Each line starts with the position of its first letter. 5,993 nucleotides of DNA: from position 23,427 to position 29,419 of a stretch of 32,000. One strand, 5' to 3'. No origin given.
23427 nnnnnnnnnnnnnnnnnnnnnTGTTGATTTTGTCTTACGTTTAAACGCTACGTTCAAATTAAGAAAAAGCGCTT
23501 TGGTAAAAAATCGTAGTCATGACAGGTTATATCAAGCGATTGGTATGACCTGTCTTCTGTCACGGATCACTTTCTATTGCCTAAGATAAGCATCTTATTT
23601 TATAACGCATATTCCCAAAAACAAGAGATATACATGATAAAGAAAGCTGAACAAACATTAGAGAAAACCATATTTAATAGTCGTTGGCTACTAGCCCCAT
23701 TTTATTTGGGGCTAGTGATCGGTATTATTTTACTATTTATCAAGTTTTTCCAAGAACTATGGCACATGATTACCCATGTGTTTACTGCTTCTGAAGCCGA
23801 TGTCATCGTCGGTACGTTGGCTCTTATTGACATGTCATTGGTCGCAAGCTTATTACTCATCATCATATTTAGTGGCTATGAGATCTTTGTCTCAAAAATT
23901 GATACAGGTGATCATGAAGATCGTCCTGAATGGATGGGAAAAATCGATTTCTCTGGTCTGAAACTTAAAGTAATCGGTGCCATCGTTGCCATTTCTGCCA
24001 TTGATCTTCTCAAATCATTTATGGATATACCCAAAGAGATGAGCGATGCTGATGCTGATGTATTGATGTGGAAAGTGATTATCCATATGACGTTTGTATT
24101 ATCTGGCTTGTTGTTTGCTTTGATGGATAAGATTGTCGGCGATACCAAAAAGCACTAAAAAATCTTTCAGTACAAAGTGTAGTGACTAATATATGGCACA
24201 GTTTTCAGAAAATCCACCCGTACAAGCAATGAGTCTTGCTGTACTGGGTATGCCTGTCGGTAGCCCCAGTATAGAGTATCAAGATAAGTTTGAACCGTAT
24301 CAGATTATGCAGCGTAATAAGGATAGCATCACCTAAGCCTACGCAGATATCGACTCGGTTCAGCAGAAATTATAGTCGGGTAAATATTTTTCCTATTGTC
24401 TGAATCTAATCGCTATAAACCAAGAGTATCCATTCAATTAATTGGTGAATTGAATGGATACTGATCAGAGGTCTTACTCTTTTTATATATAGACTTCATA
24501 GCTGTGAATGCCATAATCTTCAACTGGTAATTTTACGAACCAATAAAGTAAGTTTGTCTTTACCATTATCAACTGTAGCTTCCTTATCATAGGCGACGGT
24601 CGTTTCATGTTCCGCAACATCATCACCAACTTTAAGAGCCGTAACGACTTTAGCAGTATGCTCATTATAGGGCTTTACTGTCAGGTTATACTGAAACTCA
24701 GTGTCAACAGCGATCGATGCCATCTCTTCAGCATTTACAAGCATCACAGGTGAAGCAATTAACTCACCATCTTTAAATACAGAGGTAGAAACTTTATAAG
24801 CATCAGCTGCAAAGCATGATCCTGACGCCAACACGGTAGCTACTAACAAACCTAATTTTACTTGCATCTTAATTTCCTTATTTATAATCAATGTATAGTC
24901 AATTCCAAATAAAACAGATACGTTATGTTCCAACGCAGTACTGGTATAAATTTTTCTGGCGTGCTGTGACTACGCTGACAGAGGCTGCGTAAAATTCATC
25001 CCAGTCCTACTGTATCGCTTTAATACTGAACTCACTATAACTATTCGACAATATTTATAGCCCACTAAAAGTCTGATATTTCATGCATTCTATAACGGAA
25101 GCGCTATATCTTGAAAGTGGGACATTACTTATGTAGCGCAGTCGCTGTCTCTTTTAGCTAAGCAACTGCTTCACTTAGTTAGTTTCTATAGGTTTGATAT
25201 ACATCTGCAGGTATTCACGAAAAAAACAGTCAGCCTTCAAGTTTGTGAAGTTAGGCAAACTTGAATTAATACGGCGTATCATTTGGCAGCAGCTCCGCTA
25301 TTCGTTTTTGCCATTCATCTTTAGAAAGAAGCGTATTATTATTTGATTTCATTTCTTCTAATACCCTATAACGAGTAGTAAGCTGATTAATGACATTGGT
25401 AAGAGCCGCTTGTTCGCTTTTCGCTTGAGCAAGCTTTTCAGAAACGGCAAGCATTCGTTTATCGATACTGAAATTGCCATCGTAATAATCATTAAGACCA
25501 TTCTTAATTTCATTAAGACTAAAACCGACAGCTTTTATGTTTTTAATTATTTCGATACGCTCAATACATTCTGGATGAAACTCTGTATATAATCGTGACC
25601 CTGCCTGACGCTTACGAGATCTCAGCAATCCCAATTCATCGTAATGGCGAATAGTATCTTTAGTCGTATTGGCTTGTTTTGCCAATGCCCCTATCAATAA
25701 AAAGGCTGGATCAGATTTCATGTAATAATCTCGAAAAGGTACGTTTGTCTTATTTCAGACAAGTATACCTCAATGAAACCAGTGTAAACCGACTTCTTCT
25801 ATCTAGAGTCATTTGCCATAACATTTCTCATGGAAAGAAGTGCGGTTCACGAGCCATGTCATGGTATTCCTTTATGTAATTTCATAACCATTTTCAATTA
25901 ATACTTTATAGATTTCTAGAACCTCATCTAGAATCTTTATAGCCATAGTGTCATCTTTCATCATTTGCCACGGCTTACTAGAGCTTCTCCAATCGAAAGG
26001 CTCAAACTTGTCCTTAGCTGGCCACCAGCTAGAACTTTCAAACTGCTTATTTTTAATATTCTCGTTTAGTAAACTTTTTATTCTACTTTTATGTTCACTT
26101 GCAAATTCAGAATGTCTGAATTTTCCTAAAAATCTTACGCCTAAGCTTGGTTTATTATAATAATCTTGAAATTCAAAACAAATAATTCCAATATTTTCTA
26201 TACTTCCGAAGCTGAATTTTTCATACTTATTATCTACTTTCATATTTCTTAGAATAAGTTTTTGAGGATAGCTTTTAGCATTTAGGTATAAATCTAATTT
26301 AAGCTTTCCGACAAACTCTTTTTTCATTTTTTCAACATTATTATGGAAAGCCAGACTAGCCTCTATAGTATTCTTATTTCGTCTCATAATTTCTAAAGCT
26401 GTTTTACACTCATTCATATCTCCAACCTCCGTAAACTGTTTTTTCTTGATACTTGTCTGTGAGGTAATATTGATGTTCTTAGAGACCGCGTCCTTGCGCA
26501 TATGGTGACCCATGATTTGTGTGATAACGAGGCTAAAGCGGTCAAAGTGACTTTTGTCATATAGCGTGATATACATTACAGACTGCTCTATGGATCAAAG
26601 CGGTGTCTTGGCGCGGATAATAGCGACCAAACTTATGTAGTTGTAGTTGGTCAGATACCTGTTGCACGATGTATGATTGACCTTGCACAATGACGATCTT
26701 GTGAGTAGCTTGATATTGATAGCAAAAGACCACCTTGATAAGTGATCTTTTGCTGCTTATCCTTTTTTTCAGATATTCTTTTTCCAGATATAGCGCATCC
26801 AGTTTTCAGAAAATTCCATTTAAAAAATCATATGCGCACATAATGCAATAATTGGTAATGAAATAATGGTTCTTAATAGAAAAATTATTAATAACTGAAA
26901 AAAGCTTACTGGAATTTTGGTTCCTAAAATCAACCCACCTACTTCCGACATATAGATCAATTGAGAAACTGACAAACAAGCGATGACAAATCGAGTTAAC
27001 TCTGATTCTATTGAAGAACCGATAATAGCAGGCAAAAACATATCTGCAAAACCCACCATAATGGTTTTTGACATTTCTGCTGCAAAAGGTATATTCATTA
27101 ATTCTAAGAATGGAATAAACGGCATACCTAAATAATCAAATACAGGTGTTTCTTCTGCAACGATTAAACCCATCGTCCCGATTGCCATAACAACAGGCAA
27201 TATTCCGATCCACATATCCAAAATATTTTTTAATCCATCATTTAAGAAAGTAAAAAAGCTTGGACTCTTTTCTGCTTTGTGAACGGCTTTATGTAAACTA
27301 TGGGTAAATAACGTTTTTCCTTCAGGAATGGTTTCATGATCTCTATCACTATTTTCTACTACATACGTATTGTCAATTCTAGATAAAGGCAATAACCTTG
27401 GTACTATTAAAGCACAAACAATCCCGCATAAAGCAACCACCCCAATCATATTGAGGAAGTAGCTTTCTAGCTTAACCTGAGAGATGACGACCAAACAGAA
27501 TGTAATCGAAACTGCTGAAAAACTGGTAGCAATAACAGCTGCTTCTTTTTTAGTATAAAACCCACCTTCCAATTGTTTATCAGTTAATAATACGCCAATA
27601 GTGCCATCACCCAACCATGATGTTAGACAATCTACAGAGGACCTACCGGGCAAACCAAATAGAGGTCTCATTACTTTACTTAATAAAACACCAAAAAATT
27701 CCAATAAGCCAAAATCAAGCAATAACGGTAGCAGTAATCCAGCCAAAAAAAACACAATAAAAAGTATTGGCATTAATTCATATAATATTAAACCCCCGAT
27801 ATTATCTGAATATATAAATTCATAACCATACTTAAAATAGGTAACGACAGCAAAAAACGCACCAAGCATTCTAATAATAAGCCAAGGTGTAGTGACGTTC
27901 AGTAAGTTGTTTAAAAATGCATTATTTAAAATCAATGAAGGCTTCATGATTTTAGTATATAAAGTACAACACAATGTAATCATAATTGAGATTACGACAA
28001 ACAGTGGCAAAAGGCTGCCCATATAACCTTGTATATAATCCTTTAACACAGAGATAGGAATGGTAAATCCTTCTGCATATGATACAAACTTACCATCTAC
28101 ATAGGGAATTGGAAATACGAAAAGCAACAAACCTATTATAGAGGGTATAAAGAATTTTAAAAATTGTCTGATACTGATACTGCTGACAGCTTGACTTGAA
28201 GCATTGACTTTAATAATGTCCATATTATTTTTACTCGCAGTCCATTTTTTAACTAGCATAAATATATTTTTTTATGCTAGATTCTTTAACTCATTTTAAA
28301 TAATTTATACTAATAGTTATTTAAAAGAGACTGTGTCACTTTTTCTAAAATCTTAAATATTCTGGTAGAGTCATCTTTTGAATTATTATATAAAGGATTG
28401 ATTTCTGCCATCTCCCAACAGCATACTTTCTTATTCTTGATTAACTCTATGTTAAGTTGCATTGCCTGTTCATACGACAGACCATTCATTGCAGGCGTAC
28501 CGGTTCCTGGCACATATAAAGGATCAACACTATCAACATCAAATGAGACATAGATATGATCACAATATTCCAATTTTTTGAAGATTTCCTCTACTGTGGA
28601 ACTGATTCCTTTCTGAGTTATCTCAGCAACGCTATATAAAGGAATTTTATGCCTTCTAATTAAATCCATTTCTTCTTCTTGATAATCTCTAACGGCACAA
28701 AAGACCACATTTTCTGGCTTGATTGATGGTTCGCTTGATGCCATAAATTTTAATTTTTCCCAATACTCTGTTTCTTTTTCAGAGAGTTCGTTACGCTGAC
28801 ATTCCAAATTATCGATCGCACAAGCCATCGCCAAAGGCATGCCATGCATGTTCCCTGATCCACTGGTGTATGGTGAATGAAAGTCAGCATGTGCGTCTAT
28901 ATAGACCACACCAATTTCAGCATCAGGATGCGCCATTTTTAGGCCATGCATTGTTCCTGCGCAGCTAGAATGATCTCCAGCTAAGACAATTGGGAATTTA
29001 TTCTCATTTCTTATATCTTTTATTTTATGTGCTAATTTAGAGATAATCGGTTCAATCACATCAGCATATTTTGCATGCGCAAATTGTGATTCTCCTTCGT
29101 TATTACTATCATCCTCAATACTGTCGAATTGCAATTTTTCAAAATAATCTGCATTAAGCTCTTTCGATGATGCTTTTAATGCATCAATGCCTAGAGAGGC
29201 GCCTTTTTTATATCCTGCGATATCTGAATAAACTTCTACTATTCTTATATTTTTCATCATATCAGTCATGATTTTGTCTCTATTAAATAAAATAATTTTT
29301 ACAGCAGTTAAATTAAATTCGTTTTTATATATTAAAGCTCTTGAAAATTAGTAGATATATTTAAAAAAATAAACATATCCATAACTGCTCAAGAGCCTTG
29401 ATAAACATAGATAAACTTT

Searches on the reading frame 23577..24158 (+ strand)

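Call 46: search_protein_families(library=pfam, proteins=[window:23577-24158:+], max_evalue=0.00001)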
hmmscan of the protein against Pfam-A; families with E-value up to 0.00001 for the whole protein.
window:23577-24158:+ (193 aa): 1 family
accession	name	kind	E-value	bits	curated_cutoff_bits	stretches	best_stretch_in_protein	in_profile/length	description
PF03350.21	UPF0114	-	6.9e-41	139.6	23.1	1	32-148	1-117/117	Uncharacterized protein family, UPF0114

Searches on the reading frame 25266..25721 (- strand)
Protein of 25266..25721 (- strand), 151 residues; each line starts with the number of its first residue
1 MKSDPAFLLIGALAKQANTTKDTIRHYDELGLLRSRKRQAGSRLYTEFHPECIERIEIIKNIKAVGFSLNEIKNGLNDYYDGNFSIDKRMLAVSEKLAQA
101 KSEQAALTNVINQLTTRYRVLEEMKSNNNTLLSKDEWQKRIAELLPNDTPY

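Call 47: search_protein_families(library=pfam, proteins=[window:25266-25721:-], max_evalue=0.00001)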
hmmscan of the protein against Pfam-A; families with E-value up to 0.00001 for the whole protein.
window:25266-25721:- (151 aa): 3 families
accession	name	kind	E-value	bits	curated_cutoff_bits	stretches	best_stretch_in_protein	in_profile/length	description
PF13411.12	MerR_1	-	4.2e-12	46.4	21.6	1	10-74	3-64/69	MerR HTH family regulatory protein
PF00376.29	MerR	-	1.3e-09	38.2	28.2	1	10-45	2-38/38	MerR family regulatory protein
PF09278.17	MerR-DNA-bind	-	6.3e-08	33.6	25.4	1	53-115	1-63/65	MerR, DNA binding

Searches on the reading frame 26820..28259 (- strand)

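Call 47: search_protein_families(library=pfam, proteins=[window:26820-28259:-], max_evalue=0.00001)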
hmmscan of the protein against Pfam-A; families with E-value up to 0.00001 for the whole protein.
window:26820-28259:- (479 aa): 1 family
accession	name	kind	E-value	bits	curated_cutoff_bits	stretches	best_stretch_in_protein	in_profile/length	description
PF07670.19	Gate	-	3.3e-14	53.6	29.6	1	166-262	4-101/104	Nucleoside recognition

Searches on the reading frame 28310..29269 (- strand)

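Call 47: search_protein_families(library=pfam, proteins=[window:28310-29269:-], max_evalue=0.00001)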
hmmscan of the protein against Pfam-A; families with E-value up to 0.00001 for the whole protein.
window:28310-29269:- (319 aa): 1 family
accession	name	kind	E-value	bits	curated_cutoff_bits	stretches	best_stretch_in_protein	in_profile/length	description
PF00491.26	Arginase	-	1.8e-54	185.5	22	1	8-302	3-267/280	Arginase family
